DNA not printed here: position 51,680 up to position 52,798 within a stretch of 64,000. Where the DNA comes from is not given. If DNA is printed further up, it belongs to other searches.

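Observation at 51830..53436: XRE-repressor switch with dual operators plus a DinD/Bro-N gene inserted between birA and the bio operon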

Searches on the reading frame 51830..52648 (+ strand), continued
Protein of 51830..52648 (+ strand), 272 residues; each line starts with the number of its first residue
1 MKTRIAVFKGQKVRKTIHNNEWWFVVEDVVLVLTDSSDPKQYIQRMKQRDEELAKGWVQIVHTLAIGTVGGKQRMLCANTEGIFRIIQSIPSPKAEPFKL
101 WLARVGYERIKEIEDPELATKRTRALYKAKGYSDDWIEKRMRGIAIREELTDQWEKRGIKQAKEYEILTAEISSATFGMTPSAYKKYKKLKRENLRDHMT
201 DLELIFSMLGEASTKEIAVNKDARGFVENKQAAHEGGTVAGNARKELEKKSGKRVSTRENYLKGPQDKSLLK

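Call 69: search_protein_families(library=padloc, alignment_id=A4, max_evalue=1e-8)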
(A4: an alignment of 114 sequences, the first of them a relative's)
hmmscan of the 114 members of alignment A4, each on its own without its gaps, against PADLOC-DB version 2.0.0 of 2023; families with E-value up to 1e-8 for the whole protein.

A. member 1, L161:2978-3487:+ (170 aa): 0 families

B. families by the number of members that match (of 114 scanned): 362 families (the first 25 are shown)
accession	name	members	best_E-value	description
PDLC01608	Cas1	6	6.5e-105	"CAS-I,CAS-II,CAS-III,CAS-IV,CAS-V,CAS-VI; acquisition_1"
PDLC00928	Cas1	6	3e-97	Cas1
PDLC01248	Cas1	6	8.6e-97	"CAS-I,CAS-II,CAS-III,CAS-IV,CAS-V,CAS-VI; acquisition_1"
PDLC00927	Cas1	6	3e-84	CRISPR-associated endonuclease Cas1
PDLC01449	Cas1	6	6.8e-74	"CAS-I,CAS-II,CAS-III,CAS-IV,CAS-V,CAS-VI; acquisition_1"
PDLC01249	Cas1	6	2.7e-68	"CAS-I,CAS-II,CAS-III,CAS-IV,CAS-V,CAS-VI; acquisition_1"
PDLC01747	Cas1g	5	3e-78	-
PDLC02067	Cas1b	5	2.6e-56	-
PDLC02066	Cas1b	5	7e-44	-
PDLC01744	Cas1e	4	5.6e-123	-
PDLC00924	Cas1e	4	2.2e-117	"CRISPR-associated endonuclease Cas1, subtype I-E/ECOLI"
PDLC01332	Cas1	4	4.9e-115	"CAS-I,CAS-II,CAS-III,CAS-IV,CAS-V,CAS-VI; acquisition_1"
PDLC02025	Cas1d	4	1.8e-74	-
PDLC01746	Cas1e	4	4.4e-71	-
PDLC01745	Cas1e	4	4.4e-66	-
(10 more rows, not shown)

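Call 72: search_dna_similar(query=window:51830-52645:+, collection=phages, mode=protein, max_rows=12)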
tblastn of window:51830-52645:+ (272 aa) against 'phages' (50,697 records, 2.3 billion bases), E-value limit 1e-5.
Records with a match: 4; places in all: 4; records where one place covers at least 80% of the query: 2.
Best place of each record, by identity: <60% 4.
By first word of the organism name: Bacteriophage 4.
By host as written in the record: - 4.
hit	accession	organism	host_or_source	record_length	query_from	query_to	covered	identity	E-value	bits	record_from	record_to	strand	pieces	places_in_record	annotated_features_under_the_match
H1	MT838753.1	Bacteriophage sp.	human fecal samples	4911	1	260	96%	48.3%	6e-71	241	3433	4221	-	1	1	record has no annotation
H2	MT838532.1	Bacteriophage sp.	human fecal samples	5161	4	260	94%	44.3%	1e-60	212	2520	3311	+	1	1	record has no annotation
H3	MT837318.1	Bacteriophage sp.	human fecal samples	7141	2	159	58%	40.4%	1e-30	125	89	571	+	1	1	record has no annotation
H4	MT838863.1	Bacteriophage sp.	human fecal samples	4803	144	260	43%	49.6%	7e-27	115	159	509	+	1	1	record has no annotation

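Call 73: search_dna_similar(query=window:51830-52645:+, collection=plasmids, mode=protein, max_rows=12)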
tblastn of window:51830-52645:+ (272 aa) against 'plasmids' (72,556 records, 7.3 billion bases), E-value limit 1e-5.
Records with a match: 21; places in all: 22; records where one place covers at least 80% of the query: 9.
Best place of each record, by identity: <60% 21.
By first word of the organism name: Chondrinema 11; Candidatus 3; Haliscomenobacter 2; Parabacteroides 2; Phocaeicola 2; Arcobacter 1.
By predicted mobility (MOB-suite, as given by PLSDB): non-mobilizable 20; mobilizable 1.
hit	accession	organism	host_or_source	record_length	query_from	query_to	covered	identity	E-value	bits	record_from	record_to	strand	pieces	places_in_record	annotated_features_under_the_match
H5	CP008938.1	Candidatus Paracaedimonas acanthamoebae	Acanthamoeba polyphaga HN-3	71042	3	272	99%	59.8%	1e-100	328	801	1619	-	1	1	phage antirepressor protein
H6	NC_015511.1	Haliscomenobacter hydrossis DSM 1100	activated sludge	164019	2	261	96%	54.2%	1e-78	265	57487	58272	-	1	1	Bro-N domain-containing protein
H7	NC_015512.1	Haliscomenobacter hydrossis DSM 1100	activated sludge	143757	2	261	96%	54.2%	2e-78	265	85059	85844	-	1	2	Bro-N domain-containing protein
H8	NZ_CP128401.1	Candidatus Chlorohelix allophototropha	Single colony of Candidatus Chlorohelix ...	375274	10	267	95%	48.5%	1e-67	234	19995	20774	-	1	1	Bro-N domain-containing protein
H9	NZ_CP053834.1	Arcobacter cloacae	cell culture,Sewage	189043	4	272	99%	44.4%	2e-60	213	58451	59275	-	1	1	Bro-N domain-containing protein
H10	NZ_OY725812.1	Parabacteroides distasonis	-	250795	2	255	93%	44.0%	7e-62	217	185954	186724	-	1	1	Bro-N domain-containing protein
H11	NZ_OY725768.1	Parabacteroides distasonis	-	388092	2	264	97%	42.1%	6e-45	207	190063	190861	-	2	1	none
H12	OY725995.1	Phocaeicola massiliensis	-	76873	5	264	96%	42.2%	3e-59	210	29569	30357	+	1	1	record has no annotation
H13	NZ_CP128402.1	Candidatus Chlorohelix allophototropha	Single colony of Candidatus Chlorohelix ...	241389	5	263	95%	41.8%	3e-60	213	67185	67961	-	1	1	Bro-N domain-containing protein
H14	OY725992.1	Phocaeicola massiliensis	-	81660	28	237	77%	43.1%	1e-48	179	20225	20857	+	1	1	record has no annotation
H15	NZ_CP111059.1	Chondrinema litorale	Seaweed,red alga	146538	3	120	43%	58.5%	1e-37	147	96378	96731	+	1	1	BRO family protein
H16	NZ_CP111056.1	Chondrinema litorale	Seaweed,red alga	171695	5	204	74%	34.0%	6e-16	84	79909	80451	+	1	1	BRO family protein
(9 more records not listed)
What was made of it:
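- Tried and rejected: Isolate phage and plasmid collections have few, distant hits (calls 72-73).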
